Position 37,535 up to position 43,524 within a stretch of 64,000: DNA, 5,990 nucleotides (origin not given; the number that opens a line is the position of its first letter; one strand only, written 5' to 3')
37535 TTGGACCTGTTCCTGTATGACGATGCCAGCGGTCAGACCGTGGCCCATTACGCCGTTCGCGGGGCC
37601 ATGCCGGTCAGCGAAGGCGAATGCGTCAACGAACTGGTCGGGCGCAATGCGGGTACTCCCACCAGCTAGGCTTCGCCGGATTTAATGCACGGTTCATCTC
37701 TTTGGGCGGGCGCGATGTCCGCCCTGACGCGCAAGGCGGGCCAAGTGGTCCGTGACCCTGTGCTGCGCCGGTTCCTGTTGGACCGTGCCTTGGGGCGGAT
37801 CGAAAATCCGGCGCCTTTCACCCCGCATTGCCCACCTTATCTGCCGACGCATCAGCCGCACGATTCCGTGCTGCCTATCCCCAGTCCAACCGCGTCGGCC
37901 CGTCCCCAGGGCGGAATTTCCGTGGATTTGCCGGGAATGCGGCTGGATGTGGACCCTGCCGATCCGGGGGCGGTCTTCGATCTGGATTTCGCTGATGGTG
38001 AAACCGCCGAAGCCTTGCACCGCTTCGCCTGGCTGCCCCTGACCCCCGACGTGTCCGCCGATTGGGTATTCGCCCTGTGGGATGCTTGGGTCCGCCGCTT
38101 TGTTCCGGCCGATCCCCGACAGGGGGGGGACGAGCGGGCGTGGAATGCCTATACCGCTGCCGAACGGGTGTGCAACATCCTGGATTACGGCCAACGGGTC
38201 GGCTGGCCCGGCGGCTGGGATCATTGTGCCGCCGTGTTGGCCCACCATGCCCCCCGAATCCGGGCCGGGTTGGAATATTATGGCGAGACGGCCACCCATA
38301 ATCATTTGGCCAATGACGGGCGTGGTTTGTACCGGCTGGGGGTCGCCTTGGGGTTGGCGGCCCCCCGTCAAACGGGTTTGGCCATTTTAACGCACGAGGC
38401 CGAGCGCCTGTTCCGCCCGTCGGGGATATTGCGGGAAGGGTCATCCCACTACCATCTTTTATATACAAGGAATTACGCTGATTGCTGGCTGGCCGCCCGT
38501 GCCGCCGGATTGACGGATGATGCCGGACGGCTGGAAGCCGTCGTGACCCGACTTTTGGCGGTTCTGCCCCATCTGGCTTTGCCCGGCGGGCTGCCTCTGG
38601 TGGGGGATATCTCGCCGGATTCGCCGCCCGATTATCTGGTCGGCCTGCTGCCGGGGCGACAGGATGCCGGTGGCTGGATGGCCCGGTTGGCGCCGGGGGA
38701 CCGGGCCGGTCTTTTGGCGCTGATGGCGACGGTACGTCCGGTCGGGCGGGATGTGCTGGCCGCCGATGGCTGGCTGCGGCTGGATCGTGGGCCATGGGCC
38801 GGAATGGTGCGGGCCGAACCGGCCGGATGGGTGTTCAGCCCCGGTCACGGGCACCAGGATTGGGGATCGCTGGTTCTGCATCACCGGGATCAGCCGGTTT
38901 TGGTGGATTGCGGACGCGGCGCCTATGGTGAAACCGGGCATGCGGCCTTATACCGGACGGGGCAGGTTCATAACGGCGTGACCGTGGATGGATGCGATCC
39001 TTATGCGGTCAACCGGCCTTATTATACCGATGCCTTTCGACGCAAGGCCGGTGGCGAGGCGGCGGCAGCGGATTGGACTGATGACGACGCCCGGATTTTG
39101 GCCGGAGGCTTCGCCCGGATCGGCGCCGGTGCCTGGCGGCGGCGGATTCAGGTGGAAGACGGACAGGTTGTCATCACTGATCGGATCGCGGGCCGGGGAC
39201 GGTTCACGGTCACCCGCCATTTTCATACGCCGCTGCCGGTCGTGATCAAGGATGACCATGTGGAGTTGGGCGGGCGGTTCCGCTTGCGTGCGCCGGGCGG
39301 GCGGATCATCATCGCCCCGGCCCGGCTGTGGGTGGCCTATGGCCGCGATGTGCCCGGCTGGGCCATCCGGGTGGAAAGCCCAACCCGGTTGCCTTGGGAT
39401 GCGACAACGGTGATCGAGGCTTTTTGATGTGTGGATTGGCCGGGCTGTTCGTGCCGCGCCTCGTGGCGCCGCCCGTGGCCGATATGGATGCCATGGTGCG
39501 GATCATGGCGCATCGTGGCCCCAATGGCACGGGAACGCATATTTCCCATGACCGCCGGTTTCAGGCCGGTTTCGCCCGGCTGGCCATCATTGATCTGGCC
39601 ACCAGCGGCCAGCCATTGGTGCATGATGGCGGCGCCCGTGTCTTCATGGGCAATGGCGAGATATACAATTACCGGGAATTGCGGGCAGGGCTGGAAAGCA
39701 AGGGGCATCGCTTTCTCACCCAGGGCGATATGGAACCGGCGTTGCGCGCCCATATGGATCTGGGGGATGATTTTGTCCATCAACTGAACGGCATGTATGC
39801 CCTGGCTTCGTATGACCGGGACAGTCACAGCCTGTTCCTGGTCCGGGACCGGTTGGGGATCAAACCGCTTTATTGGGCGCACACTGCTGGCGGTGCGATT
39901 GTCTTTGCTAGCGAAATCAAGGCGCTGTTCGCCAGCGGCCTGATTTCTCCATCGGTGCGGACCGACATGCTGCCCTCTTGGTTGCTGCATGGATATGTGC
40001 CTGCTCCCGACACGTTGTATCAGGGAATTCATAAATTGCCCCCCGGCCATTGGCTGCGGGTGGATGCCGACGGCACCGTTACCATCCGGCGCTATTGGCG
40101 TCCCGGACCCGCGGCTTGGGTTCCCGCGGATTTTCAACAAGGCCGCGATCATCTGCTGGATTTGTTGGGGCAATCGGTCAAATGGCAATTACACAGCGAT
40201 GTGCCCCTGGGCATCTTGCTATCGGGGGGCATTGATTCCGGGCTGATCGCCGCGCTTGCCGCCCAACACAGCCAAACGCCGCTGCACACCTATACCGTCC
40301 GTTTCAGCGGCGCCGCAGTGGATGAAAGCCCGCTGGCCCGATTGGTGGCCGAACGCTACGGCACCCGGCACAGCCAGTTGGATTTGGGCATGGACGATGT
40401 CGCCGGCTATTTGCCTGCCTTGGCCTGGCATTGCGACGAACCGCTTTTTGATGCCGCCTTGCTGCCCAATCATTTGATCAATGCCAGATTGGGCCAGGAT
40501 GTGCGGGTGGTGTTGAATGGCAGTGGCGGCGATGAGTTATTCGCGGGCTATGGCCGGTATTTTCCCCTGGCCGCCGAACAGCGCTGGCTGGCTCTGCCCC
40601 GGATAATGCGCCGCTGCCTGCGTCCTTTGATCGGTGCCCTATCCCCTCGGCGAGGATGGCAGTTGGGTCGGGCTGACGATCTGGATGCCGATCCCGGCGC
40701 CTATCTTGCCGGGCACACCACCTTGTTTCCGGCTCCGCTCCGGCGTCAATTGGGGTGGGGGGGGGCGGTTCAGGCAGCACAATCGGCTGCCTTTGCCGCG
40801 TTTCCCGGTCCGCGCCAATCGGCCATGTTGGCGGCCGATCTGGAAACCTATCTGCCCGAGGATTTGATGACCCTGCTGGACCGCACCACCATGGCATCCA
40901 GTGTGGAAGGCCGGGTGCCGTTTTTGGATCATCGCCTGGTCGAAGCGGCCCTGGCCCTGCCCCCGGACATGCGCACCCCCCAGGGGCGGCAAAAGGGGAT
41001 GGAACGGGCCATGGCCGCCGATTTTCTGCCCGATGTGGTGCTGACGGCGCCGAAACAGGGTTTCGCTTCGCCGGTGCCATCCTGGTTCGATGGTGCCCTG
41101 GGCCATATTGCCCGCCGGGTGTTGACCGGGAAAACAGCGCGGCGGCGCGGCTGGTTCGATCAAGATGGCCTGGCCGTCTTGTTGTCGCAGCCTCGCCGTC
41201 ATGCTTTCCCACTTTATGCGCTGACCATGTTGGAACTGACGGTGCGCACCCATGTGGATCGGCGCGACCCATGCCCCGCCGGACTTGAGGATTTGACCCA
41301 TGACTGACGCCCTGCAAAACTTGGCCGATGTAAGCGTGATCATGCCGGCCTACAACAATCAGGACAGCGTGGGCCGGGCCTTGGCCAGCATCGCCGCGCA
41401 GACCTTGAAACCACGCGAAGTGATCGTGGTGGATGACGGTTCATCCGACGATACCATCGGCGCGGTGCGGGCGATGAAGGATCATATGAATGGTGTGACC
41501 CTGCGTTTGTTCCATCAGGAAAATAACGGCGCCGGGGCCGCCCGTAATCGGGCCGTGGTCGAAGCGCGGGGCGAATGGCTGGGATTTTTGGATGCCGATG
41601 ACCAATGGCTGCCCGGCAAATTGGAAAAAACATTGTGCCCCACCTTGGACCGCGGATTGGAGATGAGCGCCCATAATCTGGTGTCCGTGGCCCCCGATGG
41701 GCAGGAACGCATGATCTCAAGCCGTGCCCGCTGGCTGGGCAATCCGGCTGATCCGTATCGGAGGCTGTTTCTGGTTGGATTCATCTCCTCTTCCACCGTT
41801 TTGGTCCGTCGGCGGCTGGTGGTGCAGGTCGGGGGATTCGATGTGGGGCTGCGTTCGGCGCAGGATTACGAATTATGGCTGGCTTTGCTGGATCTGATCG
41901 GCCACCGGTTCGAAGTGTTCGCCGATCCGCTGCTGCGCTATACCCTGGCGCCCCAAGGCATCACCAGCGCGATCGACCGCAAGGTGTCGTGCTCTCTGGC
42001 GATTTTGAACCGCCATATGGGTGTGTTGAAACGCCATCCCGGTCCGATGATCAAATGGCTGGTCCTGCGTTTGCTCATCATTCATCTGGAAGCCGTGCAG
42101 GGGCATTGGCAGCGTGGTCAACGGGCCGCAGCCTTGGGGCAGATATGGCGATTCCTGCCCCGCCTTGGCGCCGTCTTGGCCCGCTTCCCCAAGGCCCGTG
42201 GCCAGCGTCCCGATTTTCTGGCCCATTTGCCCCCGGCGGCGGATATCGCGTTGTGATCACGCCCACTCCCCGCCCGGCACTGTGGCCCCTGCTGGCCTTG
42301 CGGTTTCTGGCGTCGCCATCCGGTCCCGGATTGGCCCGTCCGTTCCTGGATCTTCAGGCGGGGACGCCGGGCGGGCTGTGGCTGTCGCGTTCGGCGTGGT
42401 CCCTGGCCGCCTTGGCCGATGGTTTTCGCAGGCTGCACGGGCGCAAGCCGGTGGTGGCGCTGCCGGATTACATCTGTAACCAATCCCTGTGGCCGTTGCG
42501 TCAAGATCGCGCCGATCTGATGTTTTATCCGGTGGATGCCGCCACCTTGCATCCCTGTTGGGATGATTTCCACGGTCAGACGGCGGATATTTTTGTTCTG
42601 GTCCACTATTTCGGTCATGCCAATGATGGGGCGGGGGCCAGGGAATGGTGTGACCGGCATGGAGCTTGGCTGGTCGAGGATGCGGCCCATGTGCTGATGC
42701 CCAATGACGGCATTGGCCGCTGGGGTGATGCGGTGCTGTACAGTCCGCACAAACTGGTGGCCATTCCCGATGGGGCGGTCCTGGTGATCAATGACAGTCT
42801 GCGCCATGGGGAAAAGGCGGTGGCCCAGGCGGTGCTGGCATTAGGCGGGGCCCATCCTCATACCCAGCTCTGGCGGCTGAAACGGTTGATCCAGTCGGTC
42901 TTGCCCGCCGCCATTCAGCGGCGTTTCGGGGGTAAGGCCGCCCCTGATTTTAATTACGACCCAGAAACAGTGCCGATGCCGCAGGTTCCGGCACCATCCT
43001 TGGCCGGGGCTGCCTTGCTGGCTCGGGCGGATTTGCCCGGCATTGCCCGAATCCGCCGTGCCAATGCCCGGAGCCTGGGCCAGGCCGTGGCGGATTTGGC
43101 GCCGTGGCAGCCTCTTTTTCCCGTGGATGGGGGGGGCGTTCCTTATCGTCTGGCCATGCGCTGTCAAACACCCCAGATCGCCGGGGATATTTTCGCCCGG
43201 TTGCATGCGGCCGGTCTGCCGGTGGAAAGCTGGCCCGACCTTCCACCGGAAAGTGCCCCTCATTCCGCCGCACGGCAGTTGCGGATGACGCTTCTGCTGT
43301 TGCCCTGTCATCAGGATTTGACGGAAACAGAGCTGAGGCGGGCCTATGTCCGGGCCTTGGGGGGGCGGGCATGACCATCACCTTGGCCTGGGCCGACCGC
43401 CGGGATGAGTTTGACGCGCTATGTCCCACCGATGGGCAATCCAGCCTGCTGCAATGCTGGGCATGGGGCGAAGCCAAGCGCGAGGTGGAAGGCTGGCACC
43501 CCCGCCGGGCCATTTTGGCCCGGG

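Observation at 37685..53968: ~16 kb co-oriented cluster joining glycan-tailoring enzymes to a TE-less iterative PKS and a PLP chain-release enzyme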

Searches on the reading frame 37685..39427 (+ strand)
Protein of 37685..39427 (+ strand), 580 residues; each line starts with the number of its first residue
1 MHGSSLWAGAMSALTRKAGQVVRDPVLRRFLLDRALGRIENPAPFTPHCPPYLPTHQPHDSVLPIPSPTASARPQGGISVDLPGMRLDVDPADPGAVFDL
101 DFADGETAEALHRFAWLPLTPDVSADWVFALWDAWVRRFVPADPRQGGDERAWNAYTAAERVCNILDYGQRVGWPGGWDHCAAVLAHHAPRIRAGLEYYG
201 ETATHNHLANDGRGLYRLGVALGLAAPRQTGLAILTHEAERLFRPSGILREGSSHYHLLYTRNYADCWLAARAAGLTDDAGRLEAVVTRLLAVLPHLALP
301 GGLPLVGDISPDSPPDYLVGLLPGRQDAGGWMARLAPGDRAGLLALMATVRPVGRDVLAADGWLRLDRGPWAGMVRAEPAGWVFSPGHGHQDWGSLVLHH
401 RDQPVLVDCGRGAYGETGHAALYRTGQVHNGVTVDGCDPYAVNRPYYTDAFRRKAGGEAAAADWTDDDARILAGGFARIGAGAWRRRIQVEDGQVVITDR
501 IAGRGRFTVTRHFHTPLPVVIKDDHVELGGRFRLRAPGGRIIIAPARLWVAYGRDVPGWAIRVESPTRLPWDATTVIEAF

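Call 3: search_protein_families(library=pfam, proteins=[window:37685-39427:+])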
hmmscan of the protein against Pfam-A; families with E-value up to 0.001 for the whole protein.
window:37685-39427:+ (580 aa): 1 family
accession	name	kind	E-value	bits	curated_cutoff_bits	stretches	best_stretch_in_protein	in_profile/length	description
PF07940.18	Hepar_II_III_C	-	4.3e-17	62.9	24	1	360-525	11-170/237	Heparinase II/III-like, C-terminal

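Call 11: search_protein_families(library=ncbifam, proteins=[window:37685-39427:+], max_evalue=0.001)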
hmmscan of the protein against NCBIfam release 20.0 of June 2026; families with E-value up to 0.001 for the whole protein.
window:37685-39427:+ (580 aa): 0 families

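Call 48: search_solved_structures(query=window:37685-39427:+, max_evalue=1)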
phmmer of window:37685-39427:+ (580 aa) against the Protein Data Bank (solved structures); distinct sequences matched with E-value up to 1: 4.
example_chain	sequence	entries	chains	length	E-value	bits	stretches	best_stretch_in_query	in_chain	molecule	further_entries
6jpn_A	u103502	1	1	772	0.085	14.6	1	385-443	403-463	Alginate lyase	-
6jp4_A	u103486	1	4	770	0.096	14.4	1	385-443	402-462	Alginate lyase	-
6jph_A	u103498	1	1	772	0.096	14.4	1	385-443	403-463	Alginate lyase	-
7zm7_R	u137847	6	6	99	0.15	13.8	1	6-67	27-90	Complex I-B22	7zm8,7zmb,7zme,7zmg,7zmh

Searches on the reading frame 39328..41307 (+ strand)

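Call 3: search_protein_families(library=pfam, proteins=[window:39328-41307:+])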
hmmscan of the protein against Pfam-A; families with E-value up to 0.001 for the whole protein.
window:39328-41307:+ (659 aa): 4 families
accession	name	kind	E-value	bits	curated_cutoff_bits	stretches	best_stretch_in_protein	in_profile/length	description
PF00733.27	Asn_synthase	-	4.6e-85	286.8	21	1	276-632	2-345/354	Asparagine synthase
PF13537.11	GATase_7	-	1.4e-38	132.1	25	1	83-201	2-122/123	Glutamine amidotransferase domain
PF13522.11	GATase_6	-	6.8e-30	104.2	27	1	73-196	7-130/130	Glutamine amidotransferase domain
PF12481.13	DUF3700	-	5.5e-06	26.5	27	1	147-200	123-176/228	Aluminium induced protein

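Call 11: search_protein_families(library=ncbifam, proteins=[window:39424-41307:+], max_evalue=0.001)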
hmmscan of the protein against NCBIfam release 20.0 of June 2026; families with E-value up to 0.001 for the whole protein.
window:39424-41307:+ (627 aa): 9 families
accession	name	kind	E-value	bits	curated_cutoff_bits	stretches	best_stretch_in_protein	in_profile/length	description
TIGR03108.1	eps_aminotran_1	hypoth_equivalog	7.5e-129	431.2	816.9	2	2-412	1-411/628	XrtA/PEP-CTERM system amidotransferase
TIGR01536.1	asn_synth_AEB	equivalog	9.2e-122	407.7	267.1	1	3-547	1-517/517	asparagine synthase (glutamine-hydrolyzing)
TIGR03104.1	trio_amidotrans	equivalog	4.4e-108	362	570.1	2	2-386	1-391/589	N-acetylglutaminylglutamine amidotransferase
NF006949.0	PRK09431.1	equivalog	5.2e-77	259.6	499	3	2-169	1-166/554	asparagine synthase B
NF033535.1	lass_lactam_cya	exception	3e-57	194.6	525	2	2-396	1-400/668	lasso peptide isopeptide bond-forming cyclase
NF033561.1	macrolact_Ik_Al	subfamily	3.1e-26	92.1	300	1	102-376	62-334/561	albusnodin/ikarugamycin family macrolactam cyclase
TIGR01134.1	purF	equivalog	3e-07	30.1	350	1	62-168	84-199/432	amidophosphoribosyltransferase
TIGR01135.1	glmS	equivalog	0.00018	20.2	418.05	1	71-170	93-199/607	glutamine--fructose-6-phosphate transaminase (isomerizing)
NF001484.0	PRK00331.1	subfamily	0.0008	17.9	381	0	66-169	89-199/601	isomerizing glutamine--fructose-6-phosphate transaminase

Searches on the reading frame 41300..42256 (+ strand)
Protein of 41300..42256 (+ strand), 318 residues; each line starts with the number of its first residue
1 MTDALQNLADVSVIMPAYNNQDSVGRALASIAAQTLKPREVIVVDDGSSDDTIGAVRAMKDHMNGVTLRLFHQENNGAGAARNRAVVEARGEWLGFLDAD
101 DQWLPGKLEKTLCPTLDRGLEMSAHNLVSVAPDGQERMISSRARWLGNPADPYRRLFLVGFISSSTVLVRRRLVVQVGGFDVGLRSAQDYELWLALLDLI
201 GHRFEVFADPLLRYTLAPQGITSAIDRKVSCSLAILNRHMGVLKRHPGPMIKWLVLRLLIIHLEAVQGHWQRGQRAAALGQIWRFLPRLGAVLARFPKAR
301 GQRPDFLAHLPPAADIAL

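Call 3: search_protein_families(library=pfam, proteins=[window:41300-42256:+])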
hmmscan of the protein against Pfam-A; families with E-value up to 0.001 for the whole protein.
window:41300-42256:+ (318 aa): 3 families
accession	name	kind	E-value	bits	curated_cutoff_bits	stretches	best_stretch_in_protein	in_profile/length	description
PF00535.33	Glycos_transf_2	-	2.8e-30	105.9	23.3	1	12-174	1-164/168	Glycosyl transferase family 2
PF10111.15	Glyco_tranf_2_2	-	1e-17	65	27.3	1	12-112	1-103/276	Glycosyltransferase like family 2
PF13641.12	Glyco_tranf_2_3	-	1e-13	52.3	27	1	10-211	2-208/230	Glycosyltransferase like family 2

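Call 11: search_protein_families(library=ncbifam, proteins=[window:41300-42256:+], max_evalue=0.001)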
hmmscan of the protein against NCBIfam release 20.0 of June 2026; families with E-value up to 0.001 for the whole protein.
window:41300-42256:+ (318 aa): 26 families (the best 25 are shown)
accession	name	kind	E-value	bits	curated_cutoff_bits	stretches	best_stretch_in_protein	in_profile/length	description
NF047683.1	TeichurnBiosyTuaG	equivalog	8.7e-28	97.6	400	1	9-221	6-210/252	teichuronic acid biosynthesis protein TuaG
NF041875.1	EPS_EpsD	equivalog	5.4e-27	95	370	1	11-109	1-98/325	exopolysaccharide biosynthesis glycosyltransferase EpsD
TIGR03965.1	mycofact_glyco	equivalog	2.7e-26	92.5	280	1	6-196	71-263/467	mycofactocin biosynthesis glycosyltransferase MftF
NF007482.0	PRK10073.1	equivalog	7e-22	77.9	423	1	8-117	5-112/334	glycosyltransferase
NF007453.0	PRK10018.1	equivalog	5.9e-18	65.5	382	1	10-206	7-199/280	colanic acid biosynthesis glycosyltransferase WcaA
TIGR04017.1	WcaA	equivalog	1.4e-17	64.2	495.75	1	11-206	7-198/279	colanic acid biosynthesis glycosyltransferase WcaA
NF050050.1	ProtGlycPglI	equivalog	4.5e-15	55.8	500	1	10-121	3-113/306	GalNAc(5)-diNAcBac-PP-undecaprenol beta-1,3-glucosyltransferase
NF053739.1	GlytfEpsEBac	equivalog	2.4e-14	53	450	1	10-197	2-186/265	glycosyltransferase EpsE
NF038302.1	EPS_HpsE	equivalog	2.8e-14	52.8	300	1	10-101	2-97/307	hormogonium polysaccharide biosynthesis glycosyltransferase HpsE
TIGR03937.1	PgaC_IcaA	equivalog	3.7e-14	52.5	422.3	1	5-100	41-135/407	poly-beta-1,6-N-acetyl-D-glucosamine synthase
TIGR04283.1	glyco_like_mftF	equivalog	5e-14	52.4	182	1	11-120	1-101/221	TIGR04283 family arsenosugar biosynthesis glycosyltransferase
NF010496.0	PRK13915.1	equivalog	4.9e-10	39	262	1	7-101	29-127/307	glucosyl-3-phosphoglycerate synthase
NF045692.1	OglycostaseCruG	equivalog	7.4e-09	35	600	1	5-132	37-164/386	2'-O-glycosyltransferase CruG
NF050819.1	PolSacchBiosHfsG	equivalog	1.2e-08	34.5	500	1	9-100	12-101/302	polysaccharide biosynthesis protein HfsG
NF007986.1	PRK10714.1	equivalog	1.4e-08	34.1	529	1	6-109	3-109/316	undecaprenyl-phosphate 4-deoxy-4-formamido-L-arabinose transferase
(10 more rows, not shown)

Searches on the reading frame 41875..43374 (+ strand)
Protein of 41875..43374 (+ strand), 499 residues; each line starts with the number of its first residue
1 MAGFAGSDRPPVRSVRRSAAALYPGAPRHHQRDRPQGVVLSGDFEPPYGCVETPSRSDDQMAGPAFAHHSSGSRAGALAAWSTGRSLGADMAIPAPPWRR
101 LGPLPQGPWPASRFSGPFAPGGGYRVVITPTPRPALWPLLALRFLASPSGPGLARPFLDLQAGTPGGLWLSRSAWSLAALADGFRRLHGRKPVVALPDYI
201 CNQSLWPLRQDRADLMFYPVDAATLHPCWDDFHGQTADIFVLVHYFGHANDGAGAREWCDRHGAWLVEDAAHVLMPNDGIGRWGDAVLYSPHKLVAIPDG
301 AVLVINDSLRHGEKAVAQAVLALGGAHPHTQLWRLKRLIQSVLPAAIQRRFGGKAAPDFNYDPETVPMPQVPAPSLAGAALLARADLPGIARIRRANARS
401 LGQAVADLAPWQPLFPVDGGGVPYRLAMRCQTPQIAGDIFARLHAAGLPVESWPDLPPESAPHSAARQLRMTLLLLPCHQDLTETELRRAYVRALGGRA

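Call 3: search_protein_families(library=pfam, proteins=[window:41875-43374:+])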
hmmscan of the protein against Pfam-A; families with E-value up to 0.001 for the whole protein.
window:41875-43374:+ (499 aa): 1 family
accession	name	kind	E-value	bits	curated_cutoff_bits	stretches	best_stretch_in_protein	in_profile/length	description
PF01041.23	DegT_DnrJ_EryC1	-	9.4e-06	25.5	19.8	1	241-309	117-190/360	DegT/DnrJ/EryC1/StrS aminotransferase family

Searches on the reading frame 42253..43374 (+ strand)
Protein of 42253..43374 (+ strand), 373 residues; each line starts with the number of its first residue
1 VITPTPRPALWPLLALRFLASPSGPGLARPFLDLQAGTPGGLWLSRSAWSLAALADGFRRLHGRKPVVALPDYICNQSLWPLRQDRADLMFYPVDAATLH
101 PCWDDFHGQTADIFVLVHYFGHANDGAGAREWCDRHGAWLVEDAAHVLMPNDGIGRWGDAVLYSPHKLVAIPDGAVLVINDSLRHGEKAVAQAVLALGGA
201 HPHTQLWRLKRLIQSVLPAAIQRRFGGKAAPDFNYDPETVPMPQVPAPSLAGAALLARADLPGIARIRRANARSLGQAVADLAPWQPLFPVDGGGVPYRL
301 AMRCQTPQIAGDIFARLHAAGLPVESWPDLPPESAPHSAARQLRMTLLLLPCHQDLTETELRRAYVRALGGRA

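Call 11: search_protein_families(library=ncbifam, proteins=[window:42253-43374:+], max_evalue=0.001)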
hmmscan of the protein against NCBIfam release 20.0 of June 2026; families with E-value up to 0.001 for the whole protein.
window:42253-43374:+ (373 aa): 2 families
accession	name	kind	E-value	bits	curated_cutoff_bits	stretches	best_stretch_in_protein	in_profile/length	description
NF008687.0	PRK11706.1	equivalog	7.1e-05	21.7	375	1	112-182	121-196/375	dTDP-4-amino-4,6-dideoxygalactose transaminase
TIGR03588.1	PseC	equivalog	0.00022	20.3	423.5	1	110-182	122-201/380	UDP-4-amino-4,6-dideoxy-N-acetyl-beta-L-altrosamine transaminase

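Call 47: search_solved_structures(query=window:42253-43374:+, max_evalue=1)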
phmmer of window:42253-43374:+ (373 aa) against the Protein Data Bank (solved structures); distinct sequences matched with E-value up to 1: 10.
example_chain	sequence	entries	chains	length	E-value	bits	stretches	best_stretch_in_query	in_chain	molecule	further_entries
6onn_A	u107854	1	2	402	9.5e-06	28.2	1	72-171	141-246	8-amino-7-oxononanoate synthase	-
5uid_A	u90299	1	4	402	0.00023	23.6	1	89-188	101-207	Aminotransferase TlmJ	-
9bgp_A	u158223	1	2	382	0.084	15.2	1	88-189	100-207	aminotransferase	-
3uwc_A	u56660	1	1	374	0.19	14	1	114-187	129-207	Nucleotide-sugar aminotransferase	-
3bb8_A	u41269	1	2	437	0.28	13.4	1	88-177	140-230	CDP-4-keto-6-deoxy-D-glucose-3-dehydrase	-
9bgr_A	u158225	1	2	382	0.34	13.2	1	88-188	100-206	aminotransferase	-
3bcx_A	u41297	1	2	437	0.46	12.7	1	88-177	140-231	CDP-6-deoxy-L-threo-D-glycero-4-hexulose-3-dehydrase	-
8sng_A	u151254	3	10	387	0.51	12.6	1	114-181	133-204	UDP-4-amino-4-deoxy-L-arabinose--oxoglutarate aminotransferase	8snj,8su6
7b0d_A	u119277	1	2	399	0.64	12.3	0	114-182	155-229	Glutamine--scyllo-inositol transaminase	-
2fn6_A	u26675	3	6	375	0.78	12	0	113-187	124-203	AMINOTRANSFERASE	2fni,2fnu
